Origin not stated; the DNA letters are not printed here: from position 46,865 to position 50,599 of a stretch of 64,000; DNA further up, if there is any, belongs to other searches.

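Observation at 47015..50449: Monocistronic 1144-aa RecB-like nuclease + RNase-H-like + SF1B helicase fusion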

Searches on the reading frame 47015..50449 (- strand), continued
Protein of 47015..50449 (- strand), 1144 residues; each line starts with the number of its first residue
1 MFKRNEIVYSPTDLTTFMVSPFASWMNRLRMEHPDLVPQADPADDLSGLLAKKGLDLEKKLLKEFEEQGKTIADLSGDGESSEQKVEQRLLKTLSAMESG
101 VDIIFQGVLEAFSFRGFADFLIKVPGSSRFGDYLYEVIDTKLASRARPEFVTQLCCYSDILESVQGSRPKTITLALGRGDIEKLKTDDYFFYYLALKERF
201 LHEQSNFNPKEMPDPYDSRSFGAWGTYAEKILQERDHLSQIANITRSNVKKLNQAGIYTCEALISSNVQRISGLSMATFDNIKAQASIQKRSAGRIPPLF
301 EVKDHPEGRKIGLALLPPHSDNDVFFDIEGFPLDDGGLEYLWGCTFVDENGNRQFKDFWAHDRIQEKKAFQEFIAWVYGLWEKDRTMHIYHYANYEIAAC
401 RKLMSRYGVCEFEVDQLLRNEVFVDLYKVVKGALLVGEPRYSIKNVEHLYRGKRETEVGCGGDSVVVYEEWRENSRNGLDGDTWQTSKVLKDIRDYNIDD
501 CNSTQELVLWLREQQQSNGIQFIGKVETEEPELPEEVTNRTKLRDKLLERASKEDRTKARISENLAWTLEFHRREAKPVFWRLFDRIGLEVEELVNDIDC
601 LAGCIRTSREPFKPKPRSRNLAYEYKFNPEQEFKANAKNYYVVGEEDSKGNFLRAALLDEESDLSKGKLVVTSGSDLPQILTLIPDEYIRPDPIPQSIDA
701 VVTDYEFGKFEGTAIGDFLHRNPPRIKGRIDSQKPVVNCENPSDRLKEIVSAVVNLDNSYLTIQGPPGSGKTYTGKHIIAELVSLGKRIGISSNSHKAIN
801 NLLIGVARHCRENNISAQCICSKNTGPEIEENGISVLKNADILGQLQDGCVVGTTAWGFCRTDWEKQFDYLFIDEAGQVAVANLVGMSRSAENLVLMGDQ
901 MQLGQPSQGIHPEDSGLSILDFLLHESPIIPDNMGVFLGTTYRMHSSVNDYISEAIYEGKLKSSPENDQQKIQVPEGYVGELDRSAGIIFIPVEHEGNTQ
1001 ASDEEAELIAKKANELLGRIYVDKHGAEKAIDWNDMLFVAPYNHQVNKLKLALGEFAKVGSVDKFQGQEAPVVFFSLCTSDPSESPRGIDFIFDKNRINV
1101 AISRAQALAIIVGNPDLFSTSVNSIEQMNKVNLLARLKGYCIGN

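Call 83: search_protein_families(library=pfam, proteins=[L012:5327-6742:+, L027:8673-9974:+, L027:13353-15326:+, L023:1015-2709:+, L023:2712-3008:+, L004:13437-14624:-, L025:13474-14901:-, L034:13568-15340:+, L005:6926-9652:-, L015:6877-9216:+], max_evalue=0.001)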
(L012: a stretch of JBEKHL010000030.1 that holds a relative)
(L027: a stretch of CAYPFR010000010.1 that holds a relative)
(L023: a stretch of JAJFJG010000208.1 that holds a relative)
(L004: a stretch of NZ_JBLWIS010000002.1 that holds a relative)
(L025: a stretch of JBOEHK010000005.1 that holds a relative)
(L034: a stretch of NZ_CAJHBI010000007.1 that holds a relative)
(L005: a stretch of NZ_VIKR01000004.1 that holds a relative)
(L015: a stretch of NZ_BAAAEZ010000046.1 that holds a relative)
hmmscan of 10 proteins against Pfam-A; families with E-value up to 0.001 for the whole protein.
L012:5327-6742:+ (472 aa): 0 families

L027:8673-9974:+ (434 aa): 1 family
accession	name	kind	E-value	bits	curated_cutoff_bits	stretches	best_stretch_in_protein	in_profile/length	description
PF10117.15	McrBC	-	1.2e-73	248.3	23.9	1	51-367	1-318/318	McrBC 5-methylcytosine restriction system component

L027:13353-15326:+ (658 aa): 0 families

L023:1015-2709:+ (565 aa): 2 families
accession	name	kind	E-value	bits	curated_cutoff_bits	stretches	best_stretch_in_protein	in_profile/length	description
PF03235.19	GmrSD_N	-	1.4e-40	140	33.2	1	12-232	1-198/199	GmrSD restriction endonuclease, N-terminal domain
PF07510.16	GmrSD_C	-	2.6e-24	86.1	23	1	417-554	5-137/138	GmrSD restriction endonucleases, C-terminal domain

L023:2712-3008:+ (99 aa): 0 families

L004:13437-14624:- (395 aa): 6 families
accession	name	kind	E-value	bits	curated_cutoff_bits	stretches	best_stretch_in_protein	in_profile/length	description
PF01494.25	FAD_binding_3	-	5.6e-24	85.5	22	1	7-347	3-345/349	FAD binding domain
PF01266.30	DAO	-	3.1e-07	30.7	27.9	0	105-291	144-330/353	FAD dependent oxidoreductase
PF13450.12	NAD_binding_8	-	4.3e-05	24.2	21.9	1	10-40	1-31/68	NAD(P)-binding Rossmann-like domain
PF05834.18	Lycopene_cycl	-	7.1e-05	22.5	23.4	1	96-169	73-145/380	Lycopene cyclase protein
PF00070.33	Pyr_redox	-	0.00047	21.1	22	0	8-41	2-35/82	Pyridine nucleotide-disulphide oxidoreductase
PF00890.30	FAD_binding_2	-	0.00075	19.2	20.4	0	8-39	2-33/414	FAD binding domain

L025:13474-14901:- (475 aa): 1 family
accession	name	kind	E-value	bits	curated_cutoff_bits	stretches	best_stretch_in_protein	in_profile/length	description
PF00474.23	SSF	-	1.4e-52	179.4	22.8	1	36-412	1-387/406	Sodium:solute symporter family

L034:13568-15340:+ (591 aa): 1 family
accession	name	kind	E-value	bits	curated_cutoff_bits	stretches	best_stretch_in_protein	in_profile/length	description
PF07728.20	AAA_5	-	4.6e-14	53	22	1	281-468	2-139/139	AAA domain (dynein-related subfamily)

L005:6926-9652:- (908 aa): 11 families
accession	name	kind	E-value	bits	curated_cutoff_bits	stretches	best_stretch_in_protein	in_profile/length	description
PF13086.12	AAA_11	-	4e-37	128.8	27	2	256-358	4-116/257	AAA domain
PF13087.12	AAA_12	-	1.9e-30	106.3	27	1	684-877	15-194/195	AAA domain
PF13245.12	AAA_19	-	1.2e-11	45.3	25.1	1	258-458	1-131/134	AAA domain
PF13604.12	AAA_30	-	2.1e-11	44.4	27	1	256-316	4-65/191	AAA domain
PF01443.25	Viral_helicase1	-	2.5e-09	37.8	21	0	827-874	179-227/228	Viral superfamily 1 RNA helicase core domain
PF00580.27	UvrD-helicase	-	1.5e-06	28.6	23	0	258-319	5-67/271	UvrD/REP helicase N-terminal domain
PF13538.12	UvrD_C_2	-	1.7e-06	28.3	27.4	1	827-874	4-52/52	UvrD-like helicase C-terminal domain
PF00270.35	DEAD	-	2.5e-06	27.7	26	1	255-366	1-112/167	DEAD/DEAH box helicase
PF20720.3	nSTAND3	-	0.00011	22.4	27.2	1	264-310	12-57/155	Novel STAND NTPase 3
PF04851.21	ResIII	-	0.00041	20.7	22.5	0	258-431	8-136/164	Type III restriction enzyme, res subunit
PF25199.1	nSTAND_NTPase5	-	0.0005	20.3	34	0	268-314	40-87/145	Novel STAND NTPase 5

L015:6877-9216:+ (780 aa): 4 families
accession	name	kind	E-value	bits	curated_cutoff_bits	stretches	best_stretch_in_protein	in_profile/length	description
PF00270.35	DEAD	-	2.9e-34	118.6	26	1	26-212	2-163/167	DEAD/DEAH box helicase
PF00271.37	Helicase_C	-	1.1e-16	61.5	23.5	1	299-406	7-110/110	Helicase conserved C-terminal domain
PF04851.21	ResIII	-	1.2e-06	29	22.5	1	24-210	4-162/164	Type III restriction enzyme, res subunit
PF22590.2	Cas3-like_C_2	-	0.00014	22.6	27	1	304-405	2-104/106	CRISPR-associated nuclease/helicase Cas3, C-terminal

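Call 100: search_protein_families(library=ncbifam, proteins=[L047:6079-7500:+, L047:7490-8932:+, L047:8942-9994:+, L047:13428-16064:+, L026:1455-2501:-, L054:13462-14769:+, L054:14762-16903:+, L054:16900-20328:+, L055:13626-14657:-, L055:14729-16231:-], max_evalue=0.001)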
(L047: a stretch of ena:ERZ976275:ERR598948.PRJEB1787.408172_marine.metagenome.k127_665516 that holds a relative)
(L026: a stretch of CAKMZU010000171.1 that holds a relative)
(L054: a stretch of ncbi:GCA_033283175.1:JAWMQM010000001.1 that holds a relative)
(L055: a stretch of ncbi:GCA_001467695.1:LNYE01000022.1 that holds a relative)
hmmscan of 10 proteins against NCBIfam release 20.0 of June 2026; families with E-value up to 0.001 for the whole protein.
L047:6079-7500:+ (473 aa): 1 family
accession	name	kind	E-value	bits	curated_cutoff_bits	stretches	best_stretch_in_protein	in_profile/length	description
NF033859.1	SMEK_N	domain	1.8e-30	104.6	30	1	6-101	3-97/97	SMEK domain-containing protein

L047:7490-8932:+ (480 aa): 0 families

L047:8942-9994:+ (350 aa): 2 families
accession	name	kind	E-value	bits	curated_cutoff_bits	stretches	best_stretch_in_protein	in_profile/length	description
NF003270.0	PRK04247.1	equivalog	0.00013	21.2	216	1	28-102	131-202/250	endonuclease NucS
NF002876.0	PRK03298.1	equivalog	0.00015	21.2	252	1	28-98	106-172/224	endonuclease NucS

L047:13428-16064:+ (878 aa): 10 families
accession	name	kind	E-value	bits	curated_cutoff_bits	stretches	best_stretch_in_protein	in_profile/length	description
NF045780.1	TrlF_fam_ATP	equivalog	8.8e-173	577.4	350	1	11-874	1-944/944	TrlF family AAA-like ATPase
NF045781.1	Spaf1101_AAA_ATP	equivalog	6.1e-53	180.4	475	2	541-875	496-834/836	Spaf_1101 family AAA-like ATPase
NF042955.1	Ppl_antiphage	equivalog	7.8e-45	153.1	1000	2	12-642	1-619/882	anti-phage protein Ppl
NF041034.1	Rad50_Sulf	equivalog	1.3e-08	33.2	1000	1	286-363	15-85/872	DNA double-strand break repair ATPase Rad50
NF038032.1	CehA_McbA_metalo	domain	7.5e-07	28.9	80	1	15-90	2-69/315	CehA/McbA family metallohydrolase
NF003034.1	PRK03918.1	equivalog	4.3e-06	25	700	1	287-363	16-89/878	DNA double-strand break repair ATPase Rad50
NF040873.1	AztA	equivalog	8.4e-05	22.2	220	0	752-819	114-180/191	zinc ABC transporter ATP-binding protein AztA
NF045487.1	ASRP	equivalog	0.00033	19.4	300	0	282-329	3-40/593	archaea-specific SMC-related protein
TIGR02168.1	SMC_prok_B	equivalog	0.00054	17.8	567.35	0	534-713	275-850/1181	chromosome segregation protein SMC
NF041035.1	Rad50_Halo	equivalog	0.00063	18.2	1000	0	468-720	185-422/883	DNA double-strand break repair ATPase Rad50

L026:1455-2501:- (348 aa): 3 families
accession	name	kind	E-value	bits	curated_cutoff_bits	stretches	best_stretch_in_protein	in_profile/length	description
NF033542.1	transpos_IS110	equivalog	8.4e-109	363.8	140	1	16-341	2-341/343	IS110 family RNA-guided transposase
NF051857.1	transpos_IS110_2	equivalog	6.2e-12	45.3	180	1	36-339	33-392/393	IS110 family transposase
NF052498.1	TIGR_Tas_endo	equivalog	6.9e-08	32.7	100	1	135-267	8-116/215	TIGR-Tas system RNA-guided endonuclease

L054:13462-14769:+ (435 aa): 0 families

L054:14762-16903:+ (713 aa): 0 families

L054:16900-20328:+ (1142 aa): 7 families
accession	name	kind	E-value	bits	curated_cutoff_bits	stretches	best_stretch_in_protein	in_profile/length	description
NF041062.1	DpdE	equivalog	1.3e-21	76.3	500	2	878-946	572-639/1048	protein DpdE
NF038317.1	DISARM_DrmD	equivalog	1.7e-17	63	610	1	867-952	526-614/1021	DISARM system SNF2-like helicase DrmD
NF042964.1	phospholipD_antiphage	equivalog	2.5e-09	36.1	1100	0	53-100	254-299/895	phospholipase D-like domain-containing anti-phage protein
NF038318.1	DISARM_DrmD_b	equivalog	6.1e-09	34.6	950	0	881-948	468-532/868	DISARM system SNF2-like helicase DrmD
NF003426.0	PRK04914.1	equivalog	1.2e-08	33.6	576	0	53-98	175-219/959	RNA polymerase-associated protein RapA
NF010337.0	PRK13766.1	equivalog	6.2e-07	27.9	610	0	869-945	394-467/781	Hef nuclease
TIGR04095.1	dnd_restrict_1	equivalog_domain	5.8e-05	22.3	600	0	53-102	29-78/451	DNA phosphorothioation system restriction enzyme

L055:13626-14657:- (343 aa): 0 families

L055:14729-16231:- (500 aa): 12 families
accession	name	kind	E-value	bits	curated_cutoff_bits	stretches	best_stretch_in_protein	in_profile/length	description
NF053655.1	CedD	equivalog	1.9e-21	76.4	600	2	204-386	349-514/527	DNA-translocating ATPase CedD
NF041017.1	DNA_import_CedB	equivalog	1.9e-13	49.9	700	1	7-84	237-317/590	DNA import protein CedB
NF040937.1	HerA_Thermprot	equivalog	2.4e-13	49.4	800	2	21-84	118-181/487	DNA double-strand break repair helicase HerA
NF045975.1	VirB4_plasma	equivalog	1.6e-10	39.4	590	1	273-327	750-806/894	Mbov_0397 family ICE element conjugal transfer ATPase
NF033849.1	ser_rich_anae_1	subfamily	7.7e-08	30.1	650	1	172-352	912-1098/1163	serine-rich protein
TIGR03743.1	SXT_TraD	subfamily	3.2e-06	25.9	366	1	32-83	164-215/636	conjugative transfer system coupling protein TraD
TIGR02746.1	TraC-F-type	equivalog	3.9e-06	25.1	567.05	1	243-327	605-687/800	type IV secretion system protein TraC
TIGR00929.1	VirB4_CagE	subfamily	4.9e-05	21.7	643.1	0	246-329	609-681/792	VirB4 family type IV secretion/conjugal transfer ATPase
TIGR03744.1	traC_PFL_4706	equivalog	8.5e-05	20.6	520.6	0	276-331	728-781/892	conjugative transfer ATPase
NF040819.1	helicase_HerA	equivalog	8.8e-05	21.2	970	0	262-353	388-474/561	DNA double-strand break repair helicase HerA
NF042944.1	HerA_antiphage_2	equivalog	0.00022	20.1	850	0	286-384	433-529/576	anti-phage-associated helicase HerA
TIGR03928.1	T7_EssCb_Firm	equivalog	0.00031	18.4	778.4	0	44-68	470-494/1296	type VII secretion protein EssC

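Call 103: get_annotated_region(hit=H22, flank=7000)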
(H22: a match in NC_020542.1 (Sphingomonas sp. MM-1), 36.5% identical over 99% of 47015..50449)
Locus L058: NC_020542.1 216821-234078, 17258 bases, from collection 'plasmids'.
description: Sphingomonas sp. MM-1 plasmid pISP0, complete sequence
organism: Sphingomonas sp. MM-1 (NCBI taxid 745310)
taxonomy: Bacteria; Pseudomonadota; Alphaproteobacteria; Sphingomonadales; Sphingomonadaceae; Sphingomonas; Sphingomonas sp. MM-1
host: -; source: -; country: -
typing (MOB-suite, as given by PLSDB): conjugative; replicon rep_cluster_647; relaxase MOBP,MOBQ; mating-pair formation MPF_T
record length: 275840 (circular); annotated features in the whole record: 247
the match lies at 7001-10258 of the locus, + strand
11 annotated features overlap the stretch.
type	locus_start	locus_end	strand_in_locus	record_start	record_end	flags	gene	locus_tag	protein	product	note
CDS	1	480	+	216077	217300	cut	virB10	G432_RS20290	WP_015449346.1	type IV secretion system protein VirB10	-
CDS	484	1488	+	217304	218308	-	virB11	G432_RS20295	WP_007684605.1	P-type DNA transfer ATPase VirB11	GO:0044097 - secretion by the type IV secretion system [Evidence IEA]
CDS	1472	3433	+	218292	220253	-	-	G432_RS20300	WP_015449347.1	type IV secretory system conjugative DNA transfer family protein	-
CDS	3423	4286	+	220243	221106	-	-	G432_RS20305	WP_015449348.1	LPD7 domain-containing protein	-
CDS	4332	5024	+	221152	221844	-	-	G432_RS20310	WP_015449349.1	HEPN domain-containing protein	-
CDS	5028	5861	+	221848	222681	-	-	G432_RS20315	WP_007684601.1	DUF3883 domain-containing protein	-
CDS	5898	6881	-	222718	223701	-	-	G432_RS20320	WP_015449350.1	WYL domain-containing protein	-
CDS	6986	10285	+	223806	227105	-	-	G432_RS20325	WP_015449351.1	TM0106 family RecB-like putative nuclease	-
CDS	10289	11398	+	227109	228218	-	-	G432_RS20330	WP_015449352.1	DNA repair exonuclease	-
CDS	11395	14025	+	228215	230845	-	-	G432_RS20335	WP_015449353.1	AAA family ATPase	GO:0006302 - double-strand break repair [Evidence IEA]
CDS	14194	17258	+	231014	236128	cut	-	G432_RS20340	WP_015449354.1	DEAD/DEAH box helicase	-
